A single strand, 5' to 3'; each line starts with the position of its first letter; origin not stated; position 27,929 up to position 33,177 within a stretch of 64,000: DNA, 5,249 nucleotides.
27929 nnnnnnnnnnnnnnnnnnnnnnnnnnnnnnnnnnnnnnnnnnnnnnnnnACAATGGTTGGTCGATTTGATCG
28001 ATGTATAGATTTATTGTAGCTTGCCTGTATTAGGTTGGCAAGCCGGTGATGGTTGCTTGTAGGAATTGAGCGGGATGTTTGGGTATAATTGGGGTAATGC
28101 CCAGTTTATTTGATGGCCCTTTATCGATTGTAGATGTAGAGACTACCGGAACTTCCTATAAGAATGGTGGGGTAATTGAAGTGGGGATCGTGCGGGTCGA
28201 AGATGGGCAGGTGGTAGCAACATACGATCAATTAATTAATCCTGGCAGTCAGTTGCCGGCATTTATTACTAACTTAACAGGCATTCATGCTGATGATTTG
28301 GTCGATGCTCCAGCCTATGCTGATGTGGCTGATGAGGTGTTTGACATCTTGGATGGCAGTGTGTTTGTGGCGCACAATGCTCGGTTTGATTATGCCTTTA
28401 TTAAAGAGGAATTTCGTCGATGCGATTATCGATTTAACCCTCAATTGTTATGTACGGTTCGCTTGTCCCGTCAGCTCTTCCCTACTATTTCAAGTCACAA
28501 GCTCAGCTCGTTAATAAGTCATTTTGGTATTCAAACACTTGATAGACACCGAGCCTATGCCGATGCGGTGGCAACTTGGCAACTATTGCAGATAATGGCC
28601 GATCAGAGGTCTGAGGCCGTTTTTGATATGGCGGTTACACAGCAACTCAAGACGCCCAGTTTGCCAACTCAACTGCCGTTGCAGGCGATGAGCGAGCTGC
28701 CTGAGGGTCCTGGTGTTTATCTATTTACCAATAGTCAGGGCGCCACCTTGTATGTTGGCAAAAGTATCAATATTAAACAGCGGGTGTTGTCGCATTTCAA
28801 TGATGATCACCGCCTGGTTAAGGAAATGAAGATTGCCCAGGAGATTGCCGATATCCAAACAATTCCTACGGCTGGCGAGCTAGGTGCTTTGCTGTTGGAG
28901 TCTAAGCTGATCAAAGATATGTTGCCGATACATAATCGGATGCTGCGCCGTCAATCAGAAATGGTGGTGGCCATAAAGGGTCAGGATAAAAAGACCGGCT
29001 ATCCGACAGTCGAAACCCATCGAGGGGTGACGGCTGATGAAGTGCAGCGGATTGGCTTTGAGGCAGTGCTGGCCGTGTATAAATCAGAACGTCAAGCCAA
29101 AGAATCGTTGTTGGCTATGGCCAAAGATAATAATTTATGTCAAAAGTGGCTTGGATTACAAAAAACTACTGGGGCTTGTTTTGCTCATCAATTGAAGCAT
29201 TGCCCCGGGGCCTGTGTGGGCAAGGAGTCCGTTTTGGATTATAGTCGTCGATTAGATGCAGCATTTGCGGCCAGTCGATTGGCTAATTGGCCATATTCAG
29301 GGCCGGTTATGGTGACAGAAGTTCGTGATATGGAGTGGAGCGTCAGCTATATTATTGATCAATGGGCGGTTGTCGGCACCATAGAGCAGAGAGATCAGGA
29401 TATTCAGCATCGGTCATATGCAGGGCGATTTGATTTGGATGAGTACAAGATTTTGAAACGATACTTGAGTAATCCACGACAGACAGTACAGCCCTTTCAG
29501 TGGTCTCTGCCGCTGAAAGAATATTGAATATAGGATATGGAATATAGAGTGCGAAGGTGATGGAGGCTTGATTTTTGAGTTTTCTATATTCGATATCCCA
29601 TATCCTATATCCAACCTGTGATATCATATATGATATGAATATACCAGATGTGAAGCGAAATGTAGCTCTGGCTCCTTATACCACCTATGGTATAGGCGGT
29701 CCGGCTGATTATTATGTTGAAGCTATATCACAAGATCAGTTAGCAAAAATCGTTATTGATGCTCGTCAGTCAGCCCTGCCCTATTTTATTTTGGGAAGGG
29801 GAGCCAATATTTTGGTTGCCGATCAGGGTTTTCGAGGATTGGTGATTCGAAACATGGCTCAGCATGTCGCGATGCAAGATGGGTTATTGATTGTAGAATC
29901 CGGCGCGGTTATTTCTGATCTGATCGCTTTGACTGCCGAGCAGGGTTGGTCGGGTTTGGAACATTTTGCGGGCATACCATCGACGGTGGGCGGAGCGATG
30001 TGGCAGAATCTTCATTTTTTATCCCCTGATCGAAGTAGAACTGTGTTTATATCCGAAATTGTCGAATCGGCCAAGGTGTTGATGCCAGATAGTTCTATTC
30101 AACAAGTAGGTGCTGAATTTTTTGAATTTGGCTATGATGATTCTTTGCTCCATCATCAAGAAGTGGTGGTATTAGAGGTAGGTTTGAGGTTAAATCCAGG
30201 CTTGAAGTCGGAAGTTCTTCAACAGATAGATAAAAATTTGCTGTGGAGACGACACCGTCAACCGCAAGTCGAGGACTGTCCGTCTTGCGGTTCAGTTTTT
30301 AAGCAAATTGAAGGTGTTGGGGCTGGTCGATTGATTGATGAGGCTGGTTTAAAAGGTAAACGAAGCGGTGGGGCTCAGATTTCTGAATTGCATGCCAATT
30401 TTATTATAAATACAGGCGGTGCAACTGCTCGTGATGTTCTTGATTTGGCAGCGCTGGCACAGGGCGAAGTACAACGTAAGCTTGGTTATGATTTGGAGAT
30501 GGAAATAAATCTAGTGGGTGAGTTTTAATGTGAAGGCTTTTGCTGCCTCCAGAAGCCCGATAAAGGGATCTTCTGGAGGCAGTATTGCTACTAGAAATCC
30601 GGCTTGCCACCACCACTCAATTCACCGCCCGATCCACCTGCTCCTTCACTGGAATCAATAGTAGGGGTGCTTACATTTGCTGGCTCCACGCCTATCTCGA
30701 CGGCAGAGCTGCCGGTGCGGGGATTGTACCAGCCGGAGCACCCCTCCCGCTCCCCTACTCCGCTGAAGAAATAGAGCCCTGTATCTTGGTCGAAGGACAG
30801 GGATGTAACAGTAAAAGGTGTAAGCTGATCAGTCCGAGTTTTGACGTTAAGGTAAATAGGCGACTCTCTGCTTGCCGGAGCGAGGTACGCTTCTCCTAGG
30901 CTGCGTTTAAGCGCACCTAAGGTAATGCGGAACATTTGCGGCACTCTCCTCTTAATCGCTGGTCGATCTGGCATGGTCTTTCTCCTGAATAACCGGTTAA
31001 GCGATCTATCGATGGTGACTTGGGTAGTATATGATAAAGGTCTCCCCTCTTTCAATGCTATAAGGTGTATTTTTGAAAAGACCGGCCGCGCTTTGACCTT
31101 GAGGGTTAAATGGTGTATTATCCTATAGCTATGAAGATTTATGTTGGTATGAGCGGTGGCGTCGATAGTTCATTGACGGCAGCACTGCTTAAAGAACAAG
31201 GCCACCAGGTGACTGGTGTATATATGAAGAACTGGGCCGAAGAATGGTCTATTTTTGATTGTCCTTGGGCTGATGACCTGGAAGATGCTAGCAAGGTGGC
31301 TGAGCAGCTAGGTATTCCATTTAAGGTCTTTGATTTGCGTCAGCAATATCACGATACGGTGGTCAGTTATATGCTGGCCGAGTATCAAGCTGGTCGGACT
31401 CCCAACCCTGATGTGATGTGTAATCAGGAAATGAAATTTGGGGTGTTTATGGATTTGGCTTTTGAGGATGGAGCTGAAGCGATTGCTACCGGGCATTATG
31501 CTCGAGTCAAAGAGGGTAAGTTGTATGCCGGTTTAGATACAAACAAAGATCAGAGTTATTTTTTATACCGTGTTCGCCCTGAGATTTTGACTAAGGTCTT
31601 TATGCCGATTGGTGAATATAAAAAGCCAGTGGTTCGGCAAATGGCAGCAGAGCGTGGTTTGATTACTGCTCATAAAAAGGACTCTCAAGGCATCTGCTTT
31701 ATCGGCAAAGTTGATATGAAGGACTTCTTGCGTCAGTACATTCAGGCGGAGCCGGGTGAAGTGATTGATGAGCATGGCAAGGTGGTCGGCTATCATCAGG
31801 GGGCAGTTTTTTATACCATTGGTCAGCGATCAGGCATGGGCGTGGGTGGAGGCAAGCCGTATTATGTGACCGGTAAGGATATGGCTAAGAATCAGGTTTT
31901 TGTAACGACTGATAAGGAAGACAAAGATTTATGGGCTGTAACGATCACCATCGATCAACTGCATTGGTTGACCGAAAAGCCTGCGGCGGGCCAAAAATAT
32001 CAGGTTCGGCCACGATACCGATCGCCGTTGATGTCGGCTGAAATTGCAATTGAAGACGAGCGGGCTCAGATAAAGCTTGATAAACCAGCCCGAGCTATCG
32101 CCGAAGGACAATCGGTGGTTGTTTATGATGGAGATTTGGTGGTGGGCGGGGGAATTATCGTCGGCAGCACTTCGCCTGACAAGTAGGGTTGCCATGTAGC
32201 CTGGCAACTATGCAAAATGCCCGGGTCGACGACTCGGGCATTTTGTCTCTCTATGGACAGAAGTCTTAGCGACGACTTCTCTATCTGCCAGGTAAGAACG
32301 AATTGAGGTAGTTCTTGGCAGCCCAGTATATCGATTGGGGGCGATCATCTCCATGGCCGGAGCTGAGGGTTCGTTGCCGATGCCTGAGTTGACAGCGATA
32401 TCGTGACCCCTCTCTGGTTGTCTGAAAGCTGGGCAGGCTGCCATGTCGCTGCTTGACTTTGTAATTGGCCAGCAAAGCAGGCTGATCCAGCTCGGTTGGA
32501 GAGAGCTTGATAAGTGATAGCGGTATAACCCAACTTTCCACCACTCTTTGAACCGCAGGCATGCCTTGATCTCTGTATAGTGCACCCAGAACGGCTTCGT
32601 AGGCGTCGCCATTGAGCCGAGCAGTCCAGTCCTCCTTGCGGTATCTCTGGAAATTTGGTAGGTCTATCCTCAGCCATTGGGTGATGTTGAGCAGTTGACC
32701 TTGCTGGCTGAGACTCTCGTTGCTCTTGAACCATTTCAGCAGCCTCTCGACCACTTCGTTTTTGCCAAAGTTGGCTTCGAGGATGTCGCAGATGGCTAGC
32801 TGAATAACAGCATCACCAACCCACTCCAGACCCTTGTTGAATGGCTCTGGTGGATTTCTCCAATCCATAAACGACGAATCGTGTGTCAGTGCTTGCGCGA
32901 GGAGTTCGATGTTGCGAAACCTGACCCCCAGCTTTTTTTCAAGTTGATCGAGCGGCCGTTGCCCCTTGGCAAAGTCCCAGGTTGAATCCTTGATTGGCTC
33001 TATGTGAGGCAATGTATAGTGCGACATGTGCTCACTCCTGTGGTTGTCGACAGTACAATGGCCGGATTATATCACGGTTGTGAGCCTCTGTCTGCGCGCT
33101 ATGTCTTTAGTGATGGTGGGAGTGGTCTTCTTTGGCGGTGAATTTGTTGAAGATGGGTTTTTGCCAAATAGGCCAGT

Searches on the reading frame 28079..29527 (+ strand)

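Call 9: search_protein_families(library=pfam, proteins=[window:28079-29527:+], max_evalue=0.01)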
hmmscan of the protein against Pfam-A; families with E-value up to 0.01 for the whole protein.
window:28079-29527:+ (482 aa): 5 families
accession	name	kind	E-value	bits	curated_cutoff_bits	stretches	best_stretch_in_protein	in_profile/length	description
PF00929.31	RNase_T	-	3.4e-30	106.2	24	1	17-169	2-163/164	Exonuclease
PF01541.30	GIY-YIG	-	2.1e-06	28.4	22.6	1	212-279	3-70/78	GIY-YIG catalytic domain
PF16473.11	Rv2179c-like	-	8.3e-05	22.8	27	1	17-169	4-172/177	3'-5' exoribonuclease Rv2179c-like domain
PF13482.12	RNase_H_2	-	8.6e-05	23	22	1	18-168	3-132/165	RNase_H superfamily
PF01612.26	DNA_pol_A_exo1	-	0.0044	17.3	23.6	0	95-155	78-133/173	3'-5' exonuclease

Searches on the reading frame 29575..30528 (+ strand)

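Call 9: search_protein_families(library=pfam, proteins=[window:29575-30528:+], max_evalue=0.01)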
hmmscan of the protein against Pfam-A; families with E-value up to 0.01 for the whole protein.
window:29575-30528:+ (317 aa): 2 families
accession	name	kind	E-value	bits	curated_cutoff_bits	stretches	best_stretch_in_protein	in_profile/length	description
PF02873.21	MurB_C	-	4.3e-30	104.3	27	1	214-314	2-99/99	UDP-N-acetylenolpyruvoylglucosamine reductase, C-terminal domain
PF01565.28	FAD_binding_4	-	1e-14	54.8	26.4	1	45-178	2-138/139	FAD binding domain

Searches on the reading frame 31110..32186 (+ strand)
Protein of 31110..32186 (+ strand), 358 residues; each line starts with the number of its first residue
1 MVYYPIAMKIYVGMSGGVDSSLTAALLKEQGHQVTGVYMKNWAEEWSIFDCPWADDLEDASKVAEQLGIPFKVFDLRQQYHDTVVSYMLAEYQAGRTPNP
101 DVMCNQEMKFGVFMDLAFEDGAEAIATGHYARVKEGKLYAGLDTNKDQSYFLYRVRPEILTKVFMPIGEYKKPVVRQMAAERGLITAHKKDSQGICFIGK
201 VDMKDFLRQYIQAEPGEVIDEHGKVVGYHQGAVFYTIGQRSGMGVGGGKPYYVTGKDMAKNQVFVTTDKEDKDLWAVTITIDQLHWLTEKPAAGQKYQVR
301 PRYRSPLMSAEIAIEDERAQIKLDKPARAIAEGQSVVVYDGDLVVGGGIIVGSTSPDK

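Call 9: search_protein_families(library=pfam, proteins=[window:31110-32186:+], max_evalue=0.01)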
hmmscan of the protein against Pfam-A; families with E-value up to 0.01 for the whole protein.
window:31110-32186:+ (358 aa): 6 families
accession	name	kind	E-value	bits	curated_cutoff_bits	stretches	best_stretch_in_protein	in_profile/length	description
PF03054.22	tRNA_Me_trans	-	2.8e-75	252.9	20.6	1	8-200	1-202/202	tRNA methyl transferase HUP domain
PF20259.3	tRNA_Me_trans_M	-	4.3e-21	74.7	27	1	204-266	1-65/66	tRNA methyl transferase PRC-barrel domain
PF20258.4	tRNA_Me_trans_C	-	4.3e-20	72.3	20.6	1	278-350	3-77/77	Aminomethyltransferase beta-barrel domain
PF02540.23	NAD_synthase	-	2.8e-07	30.4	21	1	8-81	19-86/242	NAD synthase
PF24167.1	DUF7411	-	9.9e-06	25.7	28.7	1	8-90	1-72/194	Family of unknown function (DUF7411)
PF00733.27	Asn_synthase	-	0.00045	20.4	21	1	14-71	24-74/354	Asparagine synthase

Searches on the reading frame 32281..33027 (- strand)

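Call 24: search_protein_families(library=pfam, proteins=[window:32281-33027:-], max_evalue=0.001)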
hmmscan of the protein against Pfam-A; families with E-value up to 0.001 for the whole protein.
window:32281-33027:- (248 aa): 2 families
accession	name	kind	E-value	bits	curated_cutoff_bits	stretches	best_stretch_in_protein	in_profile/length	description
PF14622.11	Ribonucleas_3_3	-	1.5e-14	54.7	35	1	39-168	1-125/128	Ribonuclease-III-like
PF00636.31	Ribonuclease_3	-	4.2e-08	34.3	27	1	67-155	3-102/102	Ribonuclease III domain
